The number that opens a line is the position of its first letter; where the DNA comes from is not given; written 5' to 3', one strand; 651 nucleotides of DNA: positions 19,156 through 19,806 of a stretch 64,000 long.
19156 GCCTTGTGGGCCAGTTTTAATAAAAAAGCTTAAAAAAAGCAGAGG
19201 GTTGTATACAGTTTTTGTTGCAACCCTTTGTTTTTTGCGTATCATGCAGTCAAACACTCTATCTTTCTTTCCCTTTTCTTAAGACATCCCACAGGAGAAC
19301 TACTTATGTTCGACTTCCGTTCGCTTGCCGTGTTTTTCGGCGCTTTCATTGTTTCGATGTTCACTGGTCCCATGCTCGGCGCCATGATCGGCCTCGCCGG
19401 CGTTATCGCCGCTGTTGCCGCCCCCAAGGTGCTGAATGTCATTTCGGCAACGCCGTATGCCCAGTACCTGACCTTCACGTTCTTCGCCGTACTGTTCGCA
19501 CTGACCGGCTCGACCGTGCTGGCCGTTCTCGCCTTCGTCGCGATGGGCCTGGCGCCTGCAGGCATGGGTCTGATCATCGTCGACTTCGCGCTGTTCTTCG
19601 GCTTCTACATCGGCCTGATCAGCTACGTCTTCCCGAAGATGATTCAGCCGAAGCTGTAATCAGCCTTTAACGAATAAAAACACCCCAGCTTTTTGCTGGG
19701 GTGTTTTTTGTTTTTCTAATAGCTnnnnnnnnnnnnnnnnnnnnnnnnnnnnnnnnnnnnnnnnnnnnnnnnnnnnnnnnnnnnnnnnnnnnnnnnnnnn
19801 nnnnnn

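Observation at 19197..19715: GC-rich orphan membrane-protein gene bracketed by two terminators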

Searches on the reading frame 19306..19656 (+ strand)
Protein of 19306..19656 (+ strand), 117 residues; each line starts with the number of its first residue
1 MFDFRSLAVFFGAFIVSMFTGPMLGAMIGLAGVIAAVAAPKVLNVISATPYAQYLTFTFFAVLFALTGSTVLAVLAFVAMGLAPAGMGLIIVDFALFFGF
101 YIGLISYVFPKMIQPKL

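Call 5: search_protein_families(library=pfam, proteins=[window:19306-19656:+], max_evalue=0.1)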
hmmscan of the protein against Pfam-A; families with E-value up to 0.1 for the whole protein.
window:19306-19656:+ (117 aa): 0 families

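Call 6: find_homologous_proteins(query=window:19306-19656:+, max_evalue=0.01)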
Query window:19306-19656:+ (117 aa): 5 proteins with E <= 0.01 among 204 candidates.
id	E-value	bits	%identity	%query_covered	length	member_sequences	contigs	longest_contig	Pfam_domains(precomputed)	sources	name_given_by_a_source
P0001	3.7e-59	216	96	100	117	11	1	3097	-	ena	-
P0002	1.2e-55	204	90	100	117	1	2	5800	-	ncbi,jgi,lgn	-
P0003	5.1e-50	186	83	100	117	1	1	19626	-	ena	-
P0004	5.1e-43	164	76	100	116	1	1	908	-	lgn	-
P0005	1.5e-39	153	68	100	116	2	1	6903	-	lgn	-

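Call 9: find_encoding_contigs(protein=P0002, flank=10000)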
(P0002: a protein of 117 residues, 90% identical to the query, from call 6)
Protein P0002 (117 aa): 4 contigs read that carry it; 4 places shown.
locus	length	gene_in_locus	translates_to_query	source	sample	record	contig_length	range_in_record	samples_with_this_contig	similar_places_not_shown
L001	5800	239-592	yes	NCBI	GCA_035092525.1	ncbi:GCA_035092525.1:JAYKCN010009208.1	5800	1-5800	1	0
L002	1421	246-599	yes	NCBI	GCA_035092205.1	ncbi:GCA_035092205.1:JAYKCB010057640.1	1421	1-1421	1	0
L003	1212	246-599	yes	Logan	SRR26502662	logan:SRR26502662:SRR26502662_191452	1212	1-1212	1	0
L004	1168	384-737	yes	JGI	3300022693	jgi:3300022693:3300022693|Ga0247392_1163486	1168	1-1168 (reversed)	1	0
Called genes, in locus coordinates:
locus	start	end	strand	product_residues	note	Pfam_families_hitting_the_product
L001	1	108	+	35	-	?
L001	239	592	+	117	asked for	-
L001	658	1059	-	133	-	-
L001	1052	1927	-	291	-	PF03705:CheR_N, PF01739:CheR, PF08242:Methyltransf_12 (faint)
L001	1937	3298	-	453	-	-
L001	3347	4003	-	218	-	-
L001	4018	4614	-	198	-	PF03352:Adenine_glyco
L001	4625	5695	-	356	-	PF00448:SRP54, PF13604:AAA_30 (weak)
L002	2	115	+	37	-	?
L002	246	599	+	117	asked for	-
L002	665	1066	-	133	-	-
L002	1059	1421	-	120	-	?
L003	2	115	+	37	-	?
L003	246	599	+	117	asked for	-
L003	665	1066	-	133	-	-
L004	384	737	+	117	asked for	-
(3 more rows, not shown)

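Call 10: find_encoding_contigs(protein=P0003, flank=10000)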
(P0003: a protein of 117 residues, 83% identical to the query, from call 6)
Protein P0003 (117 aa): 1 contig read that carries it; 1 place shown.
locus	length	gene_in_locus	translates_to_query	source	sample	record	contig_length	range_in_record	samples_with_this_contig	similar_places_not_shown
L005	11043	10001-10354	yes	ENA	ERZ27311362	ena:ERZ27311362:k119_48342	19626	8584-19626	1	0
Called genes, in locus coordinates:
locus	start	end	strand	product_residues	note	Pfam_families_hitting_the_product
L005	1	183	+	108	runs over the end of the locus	PF09527:ATPase_gene1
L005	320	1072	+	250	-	PF00119:ATP-synt_A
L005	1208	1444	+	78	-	PF00137:ATP-synt_C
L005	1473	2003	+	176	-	PF00430:ATP-synt_B, PF05405:Mt_ATP-synt_B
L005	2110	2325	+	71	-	PF01197:Ribosomal_L31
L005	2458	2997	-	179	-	PF01584:CheW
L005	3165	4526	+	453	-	PF02874:ATP-synt_ab_N (weak), PF00006:ATP-synt_ab, PF18269:T3SS_ATPase_C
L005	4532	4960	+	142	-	PF02050:FliJ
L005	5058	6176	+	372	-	PF02350:Epimerase_2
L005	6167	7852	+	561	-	PF13641:Glyco_tranf_2_3, PF13632:Glyco_trans_2_3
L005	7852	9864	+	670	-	PF00515:TPR_1 (faint), PF07719:TPR_2 (faint), PF13181:TPR_8 (faint), PF13414:TPR_11 (faint), PF13424:TPR_12 (faint), PF13428:TPR_14 (faint), PF14559:TPR_19 (weak), PF13283:NfrA_C, +6 more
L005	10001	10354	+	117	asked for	-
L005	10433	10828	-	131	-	-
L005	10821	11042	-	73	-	?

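Call 11: find_encoding_contigs(protein=P0005, flank=10000)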
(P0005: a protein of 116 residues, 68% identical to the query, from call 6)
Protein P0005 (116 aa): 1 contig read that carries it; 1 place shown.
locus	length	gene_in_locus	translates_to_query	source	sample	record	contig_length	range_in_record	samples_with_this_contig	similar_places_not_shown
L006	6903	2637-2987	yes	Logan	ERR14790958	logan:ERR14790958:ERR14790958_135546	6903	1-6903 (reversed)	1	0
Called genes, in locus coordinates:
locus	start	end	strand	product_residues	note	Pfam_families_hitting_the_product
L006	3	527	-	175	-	?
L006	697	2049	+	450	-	PF02874:ATP-synt_ab_N (faint), PF00006:ATP-synt_ab, PF18269:T3SS_ATPase_C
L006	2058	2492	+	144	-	PF02050:FliJ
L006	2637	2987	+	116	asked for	-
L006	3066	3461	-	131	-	-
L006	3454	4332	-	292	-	PF03705:CheR_N, PF01739:CheR, PF08242:Methyltransf_12 (faint)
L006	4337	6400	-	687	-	-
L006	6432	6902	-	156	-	?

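Call 12: find_encoding_contigs(protein=P0004, flank=10000)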
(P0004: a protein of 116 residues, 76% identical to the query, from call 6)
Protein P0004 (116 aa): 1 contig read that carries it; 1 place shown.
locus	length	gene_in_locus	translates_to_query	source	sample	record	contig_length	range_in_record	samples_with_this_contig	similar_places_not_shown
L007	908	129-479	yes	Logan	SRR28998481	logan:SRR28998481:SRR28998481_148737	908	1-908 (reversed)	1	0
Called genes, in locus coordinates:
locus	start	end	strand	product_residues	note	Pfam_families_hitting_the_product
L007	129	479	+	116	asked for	-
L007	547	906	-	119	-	?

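Call 13: find_encoding_contigs(protein=P0001, flank=10000)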
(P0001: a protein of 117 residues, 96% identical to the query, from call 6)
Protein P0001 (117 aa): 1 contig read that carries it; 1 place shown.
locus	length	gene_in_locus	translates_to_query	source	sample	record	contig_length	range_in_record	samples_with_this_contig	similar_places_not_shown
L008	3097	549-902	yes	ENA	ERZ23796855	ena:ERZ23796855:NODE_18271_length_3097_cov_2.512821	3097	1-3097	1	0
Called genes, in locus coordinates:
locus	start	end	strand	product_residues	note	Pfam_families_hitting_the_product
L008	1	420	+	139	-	?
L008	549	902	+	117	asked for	-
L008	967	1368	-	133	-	-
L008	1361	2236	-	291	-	PF03705:CheR_N, PF01739:CheR, PF08242:Methyltransf_12 (faint)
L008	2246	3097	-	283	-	?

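Call 17: find_related_loci(query=A1, collection=genome_contigs, flank=10000)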
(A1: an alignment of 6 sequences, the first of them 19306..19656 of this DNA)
Query A1 (117 aa) in genome_contigs; peptide patterns used: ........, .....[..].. (x = any residue, [..] = any of these).
204 stretches matched a pattern, but none encodes a relative of the query by tblastn (E <= 1e-3).

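Call 24: search_protein_representatives(alignment_id=A1)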
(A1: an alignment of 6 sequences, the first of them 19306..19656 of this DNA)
Query: 6 sequences, 117 profile positions. Proteins with E-value up to 0.001 (for the whole library): 3; up to 1e-10: 2; up to 1e-30: 1. The best 3 are listed.
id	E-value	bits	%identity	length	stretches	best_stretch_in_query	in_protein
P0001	1.2e-60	219.1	-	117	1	1-117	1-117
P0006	3.4e-19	85.5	-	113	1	10-117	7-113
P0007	2.5e-07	47.2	-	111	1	7-117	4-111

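Call 26: find_encoding_contigs(protein=P0006, flank=10000)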
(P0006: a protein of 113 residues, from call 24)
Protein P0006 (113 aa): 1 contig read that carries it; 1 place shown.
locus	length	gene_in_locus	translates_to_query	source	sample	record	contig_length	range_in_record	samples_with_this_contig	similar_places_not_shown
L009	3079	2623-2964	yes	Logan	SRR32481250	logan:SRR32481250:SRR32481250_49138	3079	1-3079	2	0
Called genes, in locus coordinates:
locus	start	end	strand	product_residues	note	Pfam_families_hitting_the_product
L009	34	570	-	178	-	PF01584:CheW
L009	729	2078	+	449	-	PF02874:ATP-synt_ab_N (faint), PF00006:ATP-synt_ab, PF18269:T3SS_ATPase_C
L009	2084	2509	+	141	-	PF02050:FliJ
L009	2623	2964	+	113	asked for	-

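Call 27: find_encoding_contigs(protein=P0007, flank=10000)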
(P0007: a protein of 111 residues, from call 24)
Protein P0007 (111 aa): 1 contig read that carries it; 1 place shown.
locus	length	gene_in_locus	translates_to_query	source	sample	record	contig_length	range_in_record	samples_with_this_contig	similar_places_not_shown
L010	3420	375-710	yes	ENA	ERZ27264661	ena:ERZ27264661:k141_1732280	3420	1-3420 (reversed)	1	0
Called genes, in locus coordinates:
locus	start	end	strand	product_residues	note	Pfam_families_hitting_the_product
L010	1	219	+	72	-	?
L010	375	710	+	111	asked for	-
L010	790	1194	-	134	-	-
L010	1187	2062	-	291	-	PF03705:CheR_N, PF01739:CheR, PF08242:Methyltransf_12 (faint)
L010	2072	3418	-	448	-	?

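Call 35: find_related_loci(query=A3, collection=metagenome_contigs, flank=10000)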
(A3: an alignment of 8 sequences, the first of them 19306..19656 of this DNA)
Query A3 (117 aa) in metagenome_contigs; peptide patterns used: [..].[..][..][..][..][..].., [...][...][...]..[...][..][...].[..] (x = any residue, [..] = any of these).
298 stretches matched a pattern; 2 encode a relative of the query (tblastn E <= 1e-3); 2 distinct loci.
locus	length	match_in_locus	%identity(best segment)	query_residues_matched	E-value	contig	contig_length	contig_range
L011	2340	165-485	48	10-117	4e-21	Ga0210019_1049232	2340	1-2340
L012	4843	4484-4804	48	10-117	4e-21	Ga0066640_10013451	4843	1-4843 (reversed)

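Call 41: list_cluster_members(proteins=[window:19306-19656:+, P0002, window:12452-13837:+, window:19725-20123:-])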
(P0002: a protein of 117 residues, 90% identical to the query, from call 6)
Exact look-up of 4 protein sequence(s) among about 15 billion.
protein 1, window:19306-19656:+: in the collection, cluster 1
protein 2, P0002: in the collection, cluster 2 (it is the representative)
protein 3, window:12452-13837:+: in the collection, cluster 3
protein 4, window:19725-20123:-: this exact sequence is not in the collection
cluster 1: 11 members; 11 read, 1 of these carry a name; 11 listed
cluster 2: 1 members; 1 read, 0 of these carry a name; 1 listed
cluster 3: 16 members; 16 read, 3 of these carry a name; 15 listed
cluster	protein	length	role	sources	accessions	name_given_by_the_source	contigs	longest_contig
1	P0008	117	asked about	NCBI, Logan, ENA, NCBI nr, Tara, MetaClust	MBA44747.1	MAG: hypothetical protein CMF62_12210 [Magnetococcales bacterium] | hypothetical protein [Magnetococcales bacterium] | strand:- start:192410 stop:192763 length:354 start_codon:yes stop_codon:yes ...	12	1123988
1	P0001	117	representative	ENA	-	-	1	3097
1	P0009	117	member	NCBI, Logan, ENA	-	-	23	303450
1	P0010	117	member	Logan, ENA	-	-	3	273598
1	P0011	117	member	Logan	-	-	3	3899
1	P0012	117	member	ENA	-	-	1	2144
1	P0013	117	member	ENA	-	-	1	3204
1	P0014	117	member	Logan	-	-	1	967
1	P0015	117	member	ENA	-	-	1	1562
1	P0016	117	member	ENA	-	-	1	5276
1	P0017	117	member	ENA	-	-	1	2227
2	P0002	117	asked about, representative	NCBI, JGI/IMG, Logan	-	-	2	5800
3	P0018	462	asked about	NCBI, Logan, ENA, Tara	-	strand:- start:198229 stop:199617 length:1389 start_codon:yes stop_codon:yes ...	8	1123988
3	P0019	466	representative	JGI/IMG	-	-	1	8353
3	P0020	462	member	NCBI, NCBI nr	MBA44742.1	MAG: flagellum-specific ATP synthase FliI [Magnetococcales bacterium] | flagellum-specific ATP synthase FliI [Magnetococcales bacterium]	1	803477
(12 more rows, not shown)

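Call 42: predict_structure(alignment_id=A3)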
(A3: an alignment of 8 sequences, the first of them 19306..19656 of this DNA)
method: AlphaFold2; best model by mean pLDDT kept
length: 117 residues; sequences in the alignment: 8
mean_pLDDT: 88.4   pTM: 0.80
mean pLDDT of the five models: 88.4, 86.2, 66.5, 60.4, 55.8
residues with pLDDT >= 90: 55; 70-90: 60; 50-70: 2; < 50: 0
segments of 3 or more residues with pLDDT < 50: none
pLDDT, mean of each block of 10 residues (from residue 1): 75 88 92 91 82 90 94 91 86 93 91 87
secondary structure, 60 per line:
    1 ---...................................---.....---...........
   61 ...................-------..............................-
elements in order: H4-38 H42-46 H50-79 H87-116

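Call 48: fold_search(model_id=the predicted structure, library=pdb)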
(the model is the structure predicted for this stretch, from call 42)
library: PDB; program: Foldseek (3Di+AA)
matches with E <= 10: 55; with E <= 0.001: 0
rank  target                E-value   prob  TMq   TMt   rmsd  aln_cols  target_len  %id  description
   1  8xma_A                1.5e+00  0.38  0.41  0.21   8.1       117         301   15  Cryo-EM structure of human ZnT1 WT, in the presence of zinc, determined in an outward-facing conformation (released 2024-10-30)
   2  3qqr_A                1.6e+00  0.10  0.23  0.19  14.5       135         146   12  Crystal structure of Parasponia hemoglobin; Differential Heme Coordination is Linked to Quaternary Structure (released 2011-04-27)
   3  9kvy_B                2.0e+00  0.38  0.43  0.21   7.8       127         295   12  Cryo-EM structure of SLC30A10, determined in asymmetric conformations-one subunit in an inward-facing Mn2+-bound and t (released 2025-10-15)
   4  3qqr_B                2.7e+00  0.07  0.23  0.20  13.8       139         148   14  Crystal structure of Parasponia hemoglobin; Differential Heme Coordination is Linked to Quaternary Structure (released 2011-04-27)
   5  8j7w_A                2.8e+00  0.25  0.42  0.21   7.2       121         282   16  Cryo-EM structure of hZnT7-Fab complex in zinc state 2, determined in heterogeneous conformations- one subunit in an i (released 2023-09-20)
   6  8x61_D                3.6e+00  0.25  0.42  0.32   9.7        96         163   11  Cryo-EM structure of ATP-bound FtsE(E163Q)X (released 2024-05-08)
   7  7y5g_A                3.6e+00  0.25  0.45  0.22   7.1       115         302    9  Cryo-EM structure of a eukaryotic ZnT8 in the presence of zinc (released 2022-12-14)
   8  8i6q_A                3.6e+00  0.18  0.37  0.27  11.4       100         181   11  Cryo-EM structure of Pseudomonas aeruginosa FtsE(WT)X complex in peptidisc (released 2023-06-07)
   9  8jcz_2                3.6e+00  0.18  0.40  0.09  10.2       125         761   10  Cryo-EM structure of mGlu2-mGlu3 heterodimer in presence of LY341495, NAM563, and LY2389575 (dimerization mode III) (released 2023-06-21)
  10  8id8_R                4.0e+00  0.10  0.29  0.13  17.1       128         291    9  Cryo-EM structure of the TUG891 bound GPR120-Gi complex (released 2023-03-15)
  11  8j80_A                4.2e+00  0.18  0.42  0.21   7.3       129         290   16  Cryo-EM structure of hZnT7-Fab complex in zinc state 1, determined in heterogeneous conformations- one subunit in an i (released 2023-09-20)
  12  7zmb_J                4.2e+00  0.05  0.20  0.15  15.1       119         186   16  CryoEM structure of mitochondrial complex I from Chaetomium thermophilum (state 2) (released 2022-11-30)
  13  8xm6_B                4.4e+00  0.16  0.41  0.20   8.9       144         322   11  Cryo-EM structure of human ZnT1 WT, in the absence of zinc, determined in an outward-facing conformation (released 2024-10-30)
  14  9uyo_B                4.4e+00  0.16  0.42  0.09   9.0       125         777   12  Cryo-EM structure of a class C GPCR (Class 1) (released 2026-03-18)
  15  9ua1_A                4.4e+00  0.14  0.33  0.18   7.8       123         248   15  Cryo-EM structure of cyanobacterial bicarbonate transporter CmpBCD in complex with ATP (released 2026-04-08)
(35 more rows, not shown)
